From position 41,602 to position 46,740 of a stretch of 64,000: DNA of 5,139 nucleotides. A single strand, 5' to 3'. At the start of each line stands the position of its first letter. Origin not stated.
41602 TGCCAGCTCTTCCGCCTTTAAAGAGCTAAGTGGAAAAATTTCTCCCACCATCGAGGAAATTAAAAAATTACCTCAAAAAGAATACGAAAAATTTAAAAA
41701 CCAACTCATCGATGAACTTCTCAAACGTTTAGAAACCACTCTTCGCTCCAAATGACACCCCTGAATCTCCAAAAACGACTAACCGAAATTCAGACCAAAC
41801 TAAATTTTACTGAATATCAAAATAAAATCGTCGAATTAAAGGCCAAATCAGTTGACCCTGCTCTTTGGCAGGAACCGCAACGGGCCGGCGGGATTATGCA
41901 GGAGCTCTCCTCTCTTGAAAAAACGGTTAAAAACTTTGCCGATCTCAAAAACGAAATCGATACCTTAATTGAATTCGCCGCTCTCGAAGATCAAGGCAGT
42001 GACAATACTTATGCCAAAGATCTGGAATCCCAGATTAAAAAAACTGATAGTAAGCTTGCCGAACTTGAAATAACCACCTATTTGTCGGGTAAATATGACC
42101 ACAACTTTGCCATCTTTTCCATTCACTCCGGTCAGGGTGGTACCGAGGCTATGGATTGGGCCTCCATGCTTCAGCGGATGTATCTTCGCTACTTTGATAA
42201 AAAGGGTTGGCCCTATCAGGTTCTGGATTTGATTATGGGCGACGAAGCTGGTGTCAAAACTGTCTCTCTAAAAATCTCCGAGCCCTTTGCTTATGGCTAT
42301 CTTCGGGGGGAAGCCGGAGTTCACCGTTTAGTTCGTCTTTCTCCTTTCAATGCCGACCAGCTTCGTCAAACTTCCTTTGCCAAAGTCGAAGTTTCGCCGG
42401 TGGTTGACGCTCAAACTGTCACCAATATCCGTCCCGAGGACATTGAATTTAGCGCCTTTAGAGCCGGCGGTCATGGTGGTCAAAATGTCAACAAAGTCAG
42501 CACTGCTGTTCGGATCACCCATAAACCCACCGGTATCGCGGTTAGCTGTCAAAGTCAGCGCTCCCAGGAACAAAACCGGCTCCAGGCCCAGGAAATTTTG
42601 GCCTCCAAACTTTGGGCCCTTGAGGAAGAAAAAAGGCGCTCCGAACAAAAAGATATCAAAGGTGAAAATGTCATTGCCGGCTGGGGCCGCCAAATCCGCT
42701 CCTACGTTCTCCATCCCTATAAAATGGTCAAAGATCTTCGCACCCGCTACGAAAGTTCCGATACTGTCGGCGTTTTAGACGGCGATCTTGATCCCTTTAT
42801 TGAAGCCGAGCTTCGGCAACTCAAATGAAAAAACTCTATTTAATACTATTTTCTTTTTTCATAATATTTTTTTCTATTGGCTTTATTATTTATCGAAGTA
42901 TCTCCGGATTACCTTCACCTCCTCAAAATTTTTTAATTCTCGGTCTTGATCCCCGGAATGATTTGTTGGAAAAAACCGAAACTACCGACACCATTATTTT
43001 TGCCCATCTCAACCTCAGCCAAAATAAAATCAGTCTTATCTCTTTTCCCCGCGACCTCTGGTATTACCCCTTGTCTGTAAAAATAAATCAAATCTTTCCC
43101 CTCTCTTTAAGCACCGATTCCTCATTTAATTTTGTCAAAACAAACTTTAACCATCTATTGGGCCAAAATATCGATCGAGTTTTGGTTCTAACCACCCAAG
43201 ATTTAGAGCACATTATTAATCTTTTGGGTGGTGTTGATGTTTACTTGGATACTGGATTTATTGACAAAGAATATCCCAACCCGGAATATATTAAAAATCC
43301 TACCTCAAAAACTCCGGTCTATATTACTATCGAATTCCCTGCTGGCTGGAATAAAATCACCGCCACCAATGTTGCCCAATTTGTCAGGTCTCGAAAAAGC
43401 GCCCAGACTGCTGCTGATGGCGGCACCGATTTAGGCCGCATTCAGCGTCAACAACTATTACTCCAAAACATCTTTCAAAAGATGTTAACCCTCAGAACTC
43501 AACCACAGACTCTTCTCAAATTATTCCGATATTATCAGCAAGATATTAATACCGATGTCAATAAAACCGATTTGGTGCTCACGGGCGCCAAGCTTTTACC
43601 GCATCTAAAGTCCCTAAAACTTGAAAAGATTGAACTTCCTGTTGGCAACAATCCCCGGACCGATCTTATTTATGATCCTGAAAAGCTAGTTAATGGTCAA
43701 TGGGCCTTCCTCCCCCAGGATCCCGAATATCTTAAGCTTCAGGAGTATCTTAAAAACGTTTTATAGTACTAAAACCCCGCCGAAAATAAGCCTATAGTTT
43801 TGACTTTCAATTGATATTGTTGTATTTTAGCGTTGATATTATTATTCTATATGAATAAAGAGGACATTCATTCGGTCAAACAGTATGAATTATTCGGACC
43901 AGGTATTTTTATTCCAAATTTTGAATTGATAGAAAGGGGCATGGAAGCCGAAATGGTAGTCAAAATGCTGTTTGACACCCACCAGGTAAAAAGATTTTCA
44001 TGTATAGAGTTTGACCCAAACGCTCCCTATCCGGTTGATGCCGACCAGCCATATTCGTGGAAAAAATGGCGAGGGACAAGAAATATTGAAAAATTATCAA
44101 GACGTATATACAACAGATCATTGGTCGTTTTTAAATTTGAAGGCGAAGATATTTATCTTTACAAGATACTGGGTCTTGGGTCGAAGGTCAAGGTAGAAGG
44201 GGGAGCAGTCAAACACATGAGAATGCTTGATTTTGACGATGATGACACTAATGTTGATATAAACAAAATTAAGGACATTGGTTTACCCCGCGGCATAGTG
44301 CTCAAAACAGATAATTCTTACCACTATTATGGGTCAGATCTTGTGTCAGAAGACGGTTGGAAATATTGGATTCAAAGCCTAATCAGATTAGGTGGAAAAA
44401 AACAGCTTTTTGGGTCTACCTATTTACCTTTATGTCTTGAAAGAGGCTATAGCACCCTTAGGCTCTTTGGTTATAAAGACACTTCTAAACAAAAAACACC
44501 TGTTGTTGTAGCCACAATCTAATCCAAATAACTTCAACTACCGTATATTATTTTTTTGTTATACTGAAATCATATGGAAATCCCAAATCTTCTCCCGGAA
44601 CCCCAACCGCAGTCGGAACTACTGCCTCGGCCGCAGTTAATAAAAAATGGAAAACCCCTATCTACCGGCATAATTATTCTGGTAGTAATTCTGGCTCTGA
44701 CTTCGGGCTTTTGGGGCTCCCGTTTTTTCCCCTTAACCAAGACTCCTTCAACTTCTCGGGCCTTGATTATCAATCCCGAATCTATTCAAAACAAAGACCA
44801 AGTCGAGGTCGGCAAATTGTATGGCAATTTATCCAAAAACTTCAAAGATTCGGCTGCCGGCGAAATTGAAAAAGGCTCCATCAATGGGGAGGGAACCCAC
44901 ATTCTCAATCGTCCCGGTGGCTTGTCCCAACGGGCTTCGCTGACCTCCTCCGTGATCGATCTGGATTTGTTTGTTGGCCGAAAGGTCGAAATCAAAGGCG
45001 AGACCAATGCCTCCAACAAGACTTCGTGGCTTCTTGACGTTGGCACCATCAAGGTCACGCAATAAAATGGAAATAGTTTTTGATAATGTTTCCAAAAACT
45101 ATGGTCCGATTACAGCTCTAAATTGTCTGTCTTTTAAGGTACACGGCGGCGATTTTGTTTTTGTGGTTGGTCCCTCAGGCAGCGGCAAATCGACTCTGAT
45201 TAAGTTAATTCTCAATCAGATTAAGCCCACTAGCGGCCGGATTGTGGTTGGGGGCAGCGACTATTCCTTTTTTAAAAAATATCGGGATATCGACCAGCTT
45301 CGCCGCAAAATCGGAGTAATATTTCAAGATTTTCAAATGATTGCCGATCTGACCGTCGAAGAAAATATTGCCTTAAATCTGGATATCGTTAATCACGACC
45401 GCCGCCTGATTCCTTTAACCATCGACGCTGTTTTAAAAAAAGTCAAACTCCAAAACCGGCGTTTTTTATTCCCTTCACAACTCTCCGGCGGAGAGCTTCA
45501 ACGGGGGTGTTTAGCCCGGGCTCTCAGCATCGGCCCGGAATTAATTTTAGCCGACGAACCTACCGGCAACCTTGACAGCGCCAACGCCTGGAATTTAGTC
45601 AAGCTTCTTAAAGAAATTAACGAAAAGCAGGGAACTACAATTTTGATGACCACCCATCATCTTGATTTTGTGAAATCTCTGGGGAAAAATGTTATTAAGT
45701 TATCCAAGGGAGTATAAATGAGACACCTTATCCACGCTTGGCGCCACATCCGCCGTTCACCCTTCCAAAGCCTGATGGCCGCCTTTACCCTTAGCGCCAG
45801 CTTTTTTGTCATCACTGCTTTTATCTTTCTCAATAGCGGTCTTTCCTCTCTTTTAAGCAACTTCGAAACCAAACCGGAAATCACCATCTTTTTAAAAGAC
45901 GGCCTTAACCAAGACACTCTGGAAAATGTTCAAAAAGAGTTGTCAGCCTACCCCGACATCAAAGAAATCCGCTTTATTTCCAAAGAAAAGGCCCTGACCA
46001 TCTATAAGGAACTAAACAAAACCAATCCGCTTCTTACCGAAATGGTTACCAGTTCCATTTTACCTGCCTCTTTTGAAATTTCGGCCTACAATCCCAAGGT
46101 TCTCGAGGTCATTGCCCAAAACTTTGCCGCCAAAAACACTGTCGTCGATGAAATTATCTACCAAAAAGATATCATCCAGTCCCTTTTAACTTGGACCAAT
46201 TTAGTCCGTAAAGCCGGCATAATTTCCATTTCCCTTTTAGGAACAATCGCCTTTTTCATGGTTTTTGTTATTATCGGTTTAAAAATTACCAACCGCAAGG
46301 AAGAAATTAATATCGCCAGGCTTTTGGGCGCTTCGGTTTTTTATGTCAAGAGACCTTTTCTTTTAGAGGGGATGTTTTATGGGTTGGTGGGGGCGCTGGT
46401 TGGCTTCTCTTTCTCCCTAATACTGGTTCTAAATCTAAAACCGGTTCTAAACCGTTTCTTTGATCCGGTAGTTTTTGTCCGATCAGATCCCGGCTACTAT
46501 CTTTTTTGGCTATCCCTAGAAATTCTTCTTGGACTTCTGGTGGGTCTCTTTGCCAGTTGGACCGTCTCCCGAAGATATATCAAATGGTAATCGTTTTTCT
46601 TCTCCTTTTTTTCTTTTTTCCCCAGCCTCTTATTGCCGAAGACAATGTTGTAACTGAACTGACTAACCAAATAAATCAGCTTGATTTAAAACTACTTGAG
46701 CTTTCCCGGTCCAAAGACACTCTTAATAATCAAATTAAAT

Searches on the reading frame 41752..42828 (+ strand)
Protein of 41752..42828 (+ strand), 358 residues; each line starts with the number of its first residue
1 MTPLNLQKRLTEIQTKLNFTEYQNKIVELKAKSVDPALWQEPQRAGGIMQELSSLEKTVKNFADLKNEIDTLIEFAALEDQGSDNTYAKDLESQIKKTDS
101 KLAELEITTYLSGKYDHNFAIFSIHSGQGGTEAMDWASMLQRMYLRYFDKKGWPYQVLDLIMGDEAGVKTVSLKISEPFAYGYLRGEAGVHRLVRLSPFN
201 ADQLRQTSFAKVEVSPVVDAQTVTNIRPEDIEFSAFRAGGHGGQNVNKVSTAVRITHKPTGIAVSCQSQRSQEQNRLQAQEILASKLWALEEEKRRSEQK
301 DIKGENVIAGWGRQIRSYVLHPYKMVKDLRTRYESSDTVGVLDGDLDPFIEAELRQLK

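Call 99: search_protein_families(library=pfam, proteins=[window:41752-42828:+], max_evalue=0.0001)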
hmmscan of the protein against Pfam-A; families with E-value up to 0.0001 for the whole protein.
window:41752-42828:+ (358 aa): 2 families
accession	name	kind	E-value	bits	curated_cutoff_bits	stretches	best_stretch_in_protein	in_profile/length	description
PF03462.23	PCRF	-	2.9e-48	164.7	24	1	23-212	2-194/194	PCRF domain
PF00472.26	RF-1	-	3.9e-36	124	35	1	224-330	5-116/116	RF-1 domain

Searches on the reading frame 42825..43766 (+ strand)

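Call 99: search_protein_families(library=pfam, proteins=[window:42825-43766:+], max_evalue=0.0001)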
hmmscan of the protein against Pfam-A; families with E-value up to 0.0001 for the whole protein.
window:42825-43766:+ (313 aa): 1 family
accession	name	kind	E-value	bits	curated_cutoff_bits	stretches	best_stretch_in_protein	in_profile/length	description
PF03816.19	LytR_cpsA_psr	-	2.6e-23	83.3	24.6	1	54-221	2-149/150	LytR_cpsA_psr family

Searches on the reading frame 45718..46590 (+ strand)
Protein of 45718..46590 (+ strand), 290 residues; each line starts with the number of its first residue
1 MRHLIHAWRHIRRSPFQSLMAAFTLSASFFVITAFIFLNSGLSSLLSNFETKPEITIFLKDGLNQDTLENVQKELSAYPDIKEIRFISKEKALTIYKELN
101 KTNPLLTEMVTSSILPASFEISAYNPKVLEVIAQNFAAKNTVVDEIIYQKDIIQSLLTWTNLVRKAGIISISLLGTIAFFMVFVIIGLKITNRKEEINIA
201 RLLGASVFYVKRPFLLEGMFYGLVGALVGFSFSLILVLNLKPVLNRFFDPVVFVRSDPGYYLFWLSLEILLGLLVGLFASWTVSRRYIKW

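Call 99: search_protein_families(library=pfam, proteins=[window:45718-46590:+], max_evalue=0.0001)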
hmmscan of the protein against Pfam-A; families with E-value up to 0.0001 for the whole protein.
window:45718-46590:+ (290 aa): 2 families
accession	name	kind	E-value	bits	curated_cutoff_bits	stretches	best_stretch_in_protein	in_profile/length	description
PF18075.7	FtsX_ECD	-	1.2e-15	58.4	23.5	1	54-142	2-93/96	FtsX extracellular domain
PF02687.27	FtsX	-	2.1e-09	37.9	25.5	1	170-289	3-117/120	FtsX-like permease C-terminal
